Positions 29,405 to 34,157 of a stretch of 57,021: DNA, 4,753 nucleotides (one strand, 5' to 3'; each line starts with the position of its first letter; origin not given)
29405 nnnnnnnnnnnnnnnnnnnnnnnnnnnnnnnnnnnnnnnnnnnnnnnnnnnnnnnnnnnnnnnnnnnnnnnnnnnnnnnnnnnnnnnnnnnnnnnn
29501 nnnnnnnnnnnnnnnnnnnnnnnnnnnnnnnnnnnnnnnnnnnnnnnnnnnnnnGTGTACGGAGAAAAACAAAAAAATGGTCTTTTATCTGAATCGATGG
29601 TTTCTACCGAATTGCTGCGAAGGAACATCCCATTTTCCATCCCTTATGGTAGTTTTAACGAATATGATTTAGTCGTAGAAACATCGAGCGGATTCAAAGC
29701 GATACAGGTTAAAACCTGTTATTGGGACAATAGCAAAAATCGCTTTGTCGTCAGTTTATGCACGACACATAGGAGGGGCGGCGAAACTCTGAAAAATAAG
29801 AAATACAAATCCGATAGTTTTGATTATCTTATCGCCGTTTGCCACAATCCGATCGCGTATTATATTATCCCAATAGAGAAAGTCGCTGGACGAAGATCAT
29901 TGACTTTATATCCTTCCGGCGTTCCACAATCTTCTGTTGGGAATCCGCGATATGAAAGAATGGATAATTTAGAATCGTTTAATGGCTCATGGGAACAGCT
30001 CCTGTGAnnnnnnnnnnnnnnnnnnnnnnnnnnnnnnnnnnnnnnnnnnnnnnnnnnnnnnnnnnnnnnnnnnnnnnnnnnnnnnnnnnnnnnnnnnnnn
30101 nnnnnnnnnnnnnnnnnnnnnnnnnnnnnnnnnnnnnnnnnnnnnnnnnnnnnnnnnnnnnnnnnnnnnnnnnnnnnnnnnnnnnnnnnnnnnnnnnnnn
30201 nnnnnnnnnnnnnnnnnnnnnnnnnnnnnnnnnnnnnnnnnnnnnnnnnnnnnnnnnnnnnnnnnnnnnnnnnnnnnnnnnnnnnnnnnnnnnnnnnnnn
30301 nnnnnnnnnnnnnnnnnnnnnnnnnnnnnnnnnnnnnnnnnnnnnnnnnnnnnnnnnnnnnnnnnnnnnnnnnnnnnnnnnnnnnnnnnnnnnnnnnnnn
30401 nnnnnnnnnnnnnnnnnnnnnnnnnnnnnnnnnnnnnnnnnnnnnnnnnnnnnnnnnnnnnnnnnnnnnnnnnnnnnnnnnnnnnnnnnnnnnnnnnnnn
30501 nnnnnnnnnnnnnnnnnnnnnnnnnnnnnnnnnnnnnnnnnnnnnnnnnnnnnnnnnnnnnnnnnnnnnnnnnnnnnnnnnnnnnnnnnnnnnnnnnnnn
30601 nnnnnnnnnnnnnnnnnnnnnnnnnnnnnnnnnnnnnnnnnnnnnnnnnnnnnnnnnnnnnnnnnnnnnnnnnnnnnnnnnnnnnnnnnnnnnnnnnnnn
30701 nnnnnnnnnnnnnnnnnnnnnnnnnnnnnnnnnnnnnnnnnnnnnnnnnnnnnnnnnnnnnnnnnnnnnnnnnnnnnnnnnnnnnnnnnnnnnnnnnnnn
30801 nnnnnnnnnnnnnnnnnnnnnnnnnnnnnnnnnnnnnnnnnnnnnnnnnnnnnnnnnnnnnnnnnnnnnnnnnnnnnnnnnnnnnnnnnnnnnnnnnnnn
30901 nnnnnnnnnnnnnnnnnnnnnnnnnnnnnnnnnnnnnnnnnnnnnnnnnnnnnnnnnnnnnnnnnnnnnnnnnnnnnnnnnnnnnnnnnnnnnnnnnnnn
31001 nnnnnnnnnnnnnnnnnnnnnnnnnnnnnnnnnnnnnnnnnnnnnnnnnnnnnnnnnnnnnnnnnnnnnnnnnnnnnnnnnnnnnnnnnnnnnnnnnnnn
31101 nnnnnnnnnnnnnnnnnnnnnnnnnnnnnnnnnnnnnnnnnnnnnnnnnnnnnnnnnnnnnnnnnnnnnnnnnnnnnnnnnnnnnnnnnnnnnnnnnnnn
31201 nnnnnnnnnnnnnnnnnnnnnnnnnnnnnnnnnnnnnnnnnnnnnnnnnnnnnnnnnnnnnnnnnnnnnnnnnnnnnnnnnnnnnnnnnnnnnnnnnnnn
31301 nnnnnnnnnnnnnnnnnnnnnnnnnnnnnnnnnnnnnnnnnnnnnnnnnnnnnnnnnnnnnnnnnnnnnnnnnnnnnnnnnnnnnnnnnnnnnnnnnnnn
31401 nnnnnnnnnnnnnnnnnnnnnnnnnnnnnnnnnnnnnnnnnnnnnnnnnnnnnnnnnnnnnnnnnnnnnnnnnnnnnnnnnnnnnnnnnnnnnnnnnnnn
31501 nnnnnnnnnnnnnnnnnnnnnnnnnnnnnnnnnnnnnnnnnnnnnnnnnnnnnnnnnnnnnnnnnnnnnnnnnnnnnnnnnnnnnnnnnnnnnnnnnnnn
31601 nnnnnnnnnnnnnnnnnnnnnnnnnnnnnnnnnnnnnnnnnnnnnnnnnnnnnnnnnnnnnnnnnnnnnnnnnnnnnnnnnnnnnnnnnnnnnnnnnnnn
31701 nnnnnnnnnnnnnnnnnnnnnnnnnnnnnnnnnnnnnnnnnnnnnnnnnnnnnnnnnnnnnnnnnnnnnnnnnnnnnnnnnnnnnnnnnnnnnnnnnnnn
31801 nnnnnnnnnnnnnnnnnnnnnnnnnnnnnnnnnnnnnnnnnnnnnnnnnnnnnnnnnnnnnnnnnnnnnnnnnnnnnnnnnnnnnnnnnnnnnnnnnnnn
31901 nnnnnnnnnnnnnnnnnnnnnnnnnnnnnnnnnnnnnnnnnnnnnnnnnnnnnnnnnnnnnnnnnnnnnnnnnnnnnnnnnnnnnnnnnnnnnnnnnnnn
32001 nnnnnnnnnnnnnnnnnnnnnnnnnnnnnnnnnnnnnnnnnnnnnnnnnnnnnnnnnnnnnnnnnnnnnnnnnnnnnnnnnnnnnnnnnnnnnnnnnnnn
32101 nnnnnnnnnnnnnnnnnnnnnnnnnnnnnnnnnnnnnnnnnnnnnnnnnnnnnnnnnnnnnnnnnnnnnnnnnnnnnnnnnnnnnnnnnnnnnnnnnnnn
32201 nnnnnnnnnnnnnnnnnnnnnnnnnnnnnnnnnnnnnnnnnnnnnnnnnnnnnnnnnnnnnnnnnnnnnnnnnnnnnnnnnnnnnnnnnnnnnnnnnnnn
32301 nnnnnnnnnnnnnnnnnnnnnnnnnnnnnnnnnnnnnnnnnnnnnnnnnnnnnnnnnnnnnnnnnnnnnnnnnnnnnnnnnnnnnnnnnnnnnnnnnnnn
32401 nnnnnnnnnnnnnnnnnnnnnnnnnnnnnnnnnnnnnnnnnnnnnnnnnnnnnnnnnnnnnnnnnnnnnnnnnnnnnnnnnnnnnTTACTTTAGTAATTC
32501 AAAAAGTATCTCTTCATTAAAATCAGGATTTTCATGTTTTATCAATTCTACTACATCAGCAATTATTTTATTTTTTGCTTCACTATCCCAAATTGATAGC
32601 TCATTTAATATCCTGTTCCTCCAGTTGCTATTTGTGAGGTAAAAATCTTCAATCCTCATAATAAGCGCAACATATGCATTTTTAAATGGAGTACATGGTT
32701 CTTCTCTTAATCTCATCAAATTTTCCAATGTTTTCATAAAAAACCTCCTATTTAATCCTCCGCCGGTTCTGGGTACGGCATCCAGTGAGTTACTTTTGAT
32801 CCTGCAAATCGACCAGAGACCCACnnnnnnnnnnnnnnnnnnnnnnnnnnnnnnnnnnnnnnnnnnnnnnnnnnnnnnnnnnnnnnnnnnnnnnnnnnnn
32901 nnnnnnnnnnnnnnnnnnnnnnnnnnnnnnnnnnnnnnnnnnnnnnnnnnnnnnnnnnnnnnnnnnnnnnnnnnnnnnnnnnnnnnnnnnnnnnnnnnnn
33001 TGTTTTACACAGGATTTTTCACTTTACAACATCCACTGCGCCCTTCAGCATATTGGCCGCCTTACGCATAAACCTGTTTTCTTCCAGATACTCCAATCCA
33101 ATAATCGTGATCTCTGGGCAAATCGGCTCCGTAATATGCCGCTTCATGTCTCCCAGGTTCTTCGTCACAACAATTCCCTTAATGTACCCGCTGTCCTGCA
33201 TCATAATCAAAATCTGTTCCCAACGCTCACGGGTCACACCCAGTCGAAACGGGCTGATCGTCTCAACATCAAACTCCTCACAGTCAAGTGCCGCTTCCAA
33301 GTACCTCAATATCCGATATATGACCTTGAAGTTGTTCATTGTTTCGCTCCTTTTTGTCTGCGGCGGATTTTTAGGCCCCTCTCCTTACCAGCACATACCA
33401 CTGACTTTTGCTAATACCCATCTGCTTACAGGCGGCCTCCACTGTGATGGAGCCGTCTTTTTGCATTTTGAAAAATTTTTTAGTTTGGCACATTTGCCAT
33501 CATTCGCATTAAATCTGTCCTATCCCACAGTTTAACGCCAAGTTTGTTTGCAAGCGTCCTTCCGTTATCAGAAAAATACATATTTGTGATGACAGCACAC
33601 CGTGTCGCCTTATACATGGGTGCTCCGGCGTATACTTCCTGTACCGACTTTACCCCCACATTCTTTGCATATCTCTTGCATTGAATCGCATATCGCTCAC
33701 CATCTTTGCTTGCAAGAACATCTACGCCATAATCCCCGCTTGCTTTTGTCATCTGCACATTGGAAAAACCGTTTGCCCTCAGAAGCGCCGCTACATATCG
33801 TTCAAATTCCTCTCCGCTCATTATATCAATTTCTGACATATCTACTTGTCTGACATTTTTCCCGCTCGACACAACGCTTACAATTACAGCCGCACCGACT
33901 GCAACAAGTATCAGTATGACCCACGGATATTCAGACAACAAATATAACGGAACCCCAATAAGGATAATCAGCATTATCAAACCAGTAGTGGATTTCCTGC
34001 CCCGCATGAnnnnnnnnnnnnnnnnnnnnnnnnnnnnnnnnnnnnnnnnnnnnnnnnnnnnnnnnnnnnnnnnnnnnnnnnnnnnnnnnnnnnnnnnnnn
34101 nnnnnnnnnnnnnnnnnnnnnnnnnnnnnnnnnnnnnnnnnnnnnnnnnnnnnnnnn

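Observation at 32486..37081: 4.6-kb accessory island splitting terS from terL, with its own divergent promoters and a serine recombinase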

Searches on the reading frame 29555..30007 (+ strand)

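Call 5: search_protein_families(library=pfam, proteins=[window:29555-30007:+], max_evalue=0.01)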
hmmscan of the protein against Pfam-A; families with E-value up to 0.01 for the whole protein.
window:29555-30007:+ (150 aa): 1 family
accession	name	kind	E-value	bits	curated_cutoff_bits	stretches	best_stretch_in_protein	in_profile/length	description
PF11645.14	PDDEXK_5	-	1e-17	64.9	26.1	1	5-111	3-108/138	PD-(D/E)XK endonuclease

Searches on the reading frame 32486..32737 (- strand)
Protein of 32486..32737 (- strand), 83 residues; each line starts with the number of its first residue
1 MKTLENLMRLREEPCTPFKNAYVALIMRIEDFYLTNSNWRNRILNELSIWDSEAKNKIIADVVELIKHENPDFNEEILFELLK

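Call 15: search_protein_families(library=phrogs, proteins=[window:32486-32737:-], max_evalue=0.01)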
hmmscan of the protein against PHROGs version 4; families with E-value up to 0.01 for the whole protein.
window:32486-32737:- (83 aa): 0 families

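Call 55: search_protein_families(library=padloc, proteins=[window:32486-32737:-], max_evalue=0.01)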
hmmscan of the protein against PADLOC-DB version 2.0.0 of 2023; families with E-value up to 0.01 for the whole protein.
window:32486-32737:- (83 aa): 0 families

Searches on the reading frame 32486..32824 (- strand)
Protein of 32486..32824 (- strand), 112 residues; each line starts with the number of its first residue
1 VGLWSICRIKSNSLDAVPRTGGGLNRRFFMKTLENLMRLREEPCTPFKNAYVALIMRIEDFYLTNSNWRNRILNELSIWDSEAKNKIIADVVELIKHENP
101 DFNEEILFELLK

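Call 4: search_protein_families(library=pfam, proteins=[window:32486-32824:-], max_evalue=0.01)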
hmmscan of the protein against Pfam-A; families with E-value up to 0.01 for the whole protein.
window:32486-32824:- (112 aa): 0 families

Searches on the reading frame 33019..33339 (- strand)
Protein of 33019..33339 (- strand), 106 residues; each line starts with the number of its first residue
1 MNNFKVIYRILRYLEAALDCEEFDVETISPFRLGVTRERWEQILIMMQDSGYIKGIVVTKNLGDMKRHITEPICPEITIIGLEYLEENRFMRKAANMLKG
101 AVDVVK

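Call 4: search_protein_families(library=pfam, proteins=[window:33019-33339:-], max_evalue=0.01)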
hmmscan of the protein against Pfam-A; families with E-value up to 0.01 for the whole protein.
window:33019-33339:- (106 aa): 1 family
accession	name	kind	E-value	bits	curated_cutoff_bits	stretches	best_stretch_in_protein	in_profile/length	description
PF09639.16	YjcQ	-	6.8e-23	81.1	23.3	1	8-103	1-94/95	YjcQ protein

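Call 55: search_protein_families(library=padloc, proteins=[window:33019-33339:-], max_evalue=0.01)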
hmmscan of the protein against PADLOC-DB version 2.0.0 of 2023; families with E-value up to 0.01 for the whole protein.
window:33019-33339:- (106 aa): 0 families

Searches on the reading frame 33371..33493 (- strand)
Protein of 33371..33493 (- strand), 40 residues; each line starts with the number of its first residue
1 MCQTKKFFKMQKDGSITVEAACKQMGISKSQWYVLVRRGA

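Call 4: search_protein_families(library=pfam, proteins=[window:33371-33493:-], max_evalue=0.01)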
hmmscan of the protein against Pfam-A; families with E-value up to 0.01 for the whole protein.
window:33371-33493:- (40 aa): 1 family
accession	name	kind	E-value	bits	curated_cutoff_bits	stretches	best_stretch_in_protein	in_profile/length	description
PF12728.13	HTH_17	-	0.008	16.9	27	1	17-39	3-25/51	Helix-turn-helix domain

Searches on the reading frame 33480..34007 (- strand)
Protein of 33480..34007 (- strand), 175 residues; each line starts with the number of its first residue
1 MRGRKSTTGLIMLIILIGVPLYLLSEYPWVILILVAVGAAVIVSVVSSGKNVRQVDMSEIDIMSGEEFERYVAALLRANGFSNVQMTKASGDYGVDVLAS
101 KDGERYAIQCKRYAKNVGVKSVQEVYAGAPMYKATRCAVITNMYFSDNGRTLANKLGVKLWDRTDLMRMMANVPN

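Call 4: search_protein_families(library=pfam, proteins=[window:33480-34007:-], max_evalue=0.01)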
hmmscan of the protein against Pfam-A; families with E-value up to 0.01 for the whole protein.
window:33480-34007:- (175 aa): 4 families
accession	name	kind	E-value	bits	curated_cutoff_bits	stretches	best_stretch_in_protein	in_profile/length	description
PF04471.18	Mrr_cat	-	7.2e-32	110.4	21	1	61-170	2-115/115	Restriction endonuclease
PF22722.2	NA-iREase1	-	7.9e-10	39.1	27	1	68-155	1-90/106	NACHT-associated inactive Restriction Endonuclease 1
PF13156.12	Mrr_cat_2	-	6e-06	26.6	22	1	86-123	23-64/127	Restriction endonuclease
PF01870.24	Hjc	-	0.0034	17.7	21.1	1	68-116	2-52/93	Archaeal holliday junction resolvase (hjc)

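Call 15: search_protein_families(library=phrogs, proteins=[window:33480-34007:-], max_evalue=0.01)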
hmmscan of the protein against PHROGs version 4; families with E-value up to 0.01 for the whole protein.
window:33480-34007:- (175 aa): 5 families
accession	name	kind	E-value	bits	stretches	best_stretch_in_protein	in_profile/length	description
phrog_19856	-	unknown function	3.4e-16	60.5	1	66-174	74-182/192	-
phrog_17577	-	DNA, RNA and nucleotide metabolism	8.9e-10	39.3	1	59-172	80-195/210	restriction endonuclease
phrog_244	-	DNA, RNA and nucleotide metabolism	4.9e-06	28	1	65-127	12-73/186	RusA-like Holliday junction resolvase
phrog_33422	-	unknown function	1.5e-05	25.5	1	62-162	110-211/220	-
phrog_729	-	other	0.0014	18.7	1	42-157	130-253/277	cold shock protein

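Call 55: search_protein_families(library=padloc, proteins=[window:33480-34007:-], max_evalue=0.01)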
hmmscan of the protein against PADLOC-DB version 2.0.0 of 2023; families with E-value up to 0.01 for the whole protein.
window:33480-34007:- (175 aa): 13 families
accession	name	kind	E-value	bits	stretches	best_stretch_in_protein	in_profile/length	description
PDLC00631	ZorD1|ZorD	-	8e-25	84.8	1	48-171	933-1061/1071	"SWI2/SNF2 helicase, Mrr-like nuclease"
PDLC04796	PDC-S02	-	7e-14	49.5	1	57-155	237-339/390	-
PDLC04819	PDC-S02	-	2.2e-12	44.8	1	60-171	193-307/334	-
PDLC00628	ZorD1|ZorD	-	5e-10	35.7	1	54-135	1017-1097/1171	"SWI2/SNF2 helicase, Mrr-like nuclease"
PDLC04815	PDC-S02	-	2.8e-09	34.8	1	63-170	205-318/346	-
PDLC03663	mREase_IV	-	4.3e-09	33.6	1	63-157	412-509/544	Type IV methyl-directed restriction enzyme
PDLC03852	LmuA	-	4.5e-08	31.4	1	58-119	13-81/336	-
PDLC04806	PDC-S02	-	5.6e-08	30.4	1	59-157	181-284/324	-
PDLC03657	mREase_IV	-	8.9e-06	23.2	1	59-170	168-291/317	Type IV methyl-directed restriction enzyme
PDLC00630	ZorD1|ZorD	-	0.00012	18.7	1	40-155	657-774/817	"SWI2/SNF2 helicase, Mrr-like nuclease"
PDLC01891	CARF4--CARF_PDDEXK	-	0.00027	18.7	1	52-166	193-298/319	-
PDLC05079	PDC-S73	-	0.005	13.7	1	63-115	9-62/752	-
PDLC03597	REase_MTase_IIG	-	0.0063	12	1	81-120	50-91/1646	Type IIG restriction enzyme-methyltransferase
